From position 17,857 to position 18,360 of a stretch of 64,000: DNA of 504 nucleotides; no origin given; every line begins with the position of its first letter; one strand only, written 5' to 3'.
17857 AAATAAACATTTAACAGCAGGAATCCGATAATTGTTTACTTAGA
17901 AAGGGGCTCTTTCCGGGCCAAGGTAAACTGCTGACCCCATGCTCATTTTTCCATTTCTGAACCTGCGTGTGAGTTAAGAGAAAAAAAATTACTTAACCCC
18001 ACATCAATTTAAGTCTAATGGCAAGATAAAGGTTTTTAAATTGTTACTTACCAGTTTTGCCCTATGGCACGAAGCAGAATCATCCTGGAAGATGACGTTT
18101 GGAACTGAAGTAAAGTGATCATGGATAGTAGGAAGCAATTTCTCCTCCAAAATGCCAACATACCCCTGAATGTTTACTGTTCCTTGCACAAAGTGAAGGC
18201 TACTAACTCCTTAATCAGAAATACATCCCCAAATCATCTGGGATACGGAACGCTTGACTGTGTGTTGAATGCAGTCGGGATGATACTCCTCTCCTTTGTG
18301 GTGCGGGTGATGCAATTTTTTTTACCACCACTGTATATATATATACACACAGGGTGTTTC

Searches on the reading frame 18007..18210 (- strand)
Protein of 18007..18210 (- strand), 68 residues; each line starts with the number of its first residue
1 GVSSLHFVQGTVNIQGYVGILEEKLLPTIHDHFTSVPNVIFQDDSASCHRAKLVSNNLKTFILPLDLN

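Call 41: search_protein_families(library=pfam, proteins=[window:18007-18210:-], max_evalue=0.01)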
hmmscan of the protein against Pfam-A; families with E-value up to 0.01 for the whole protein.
seq(68 aa): 0 families
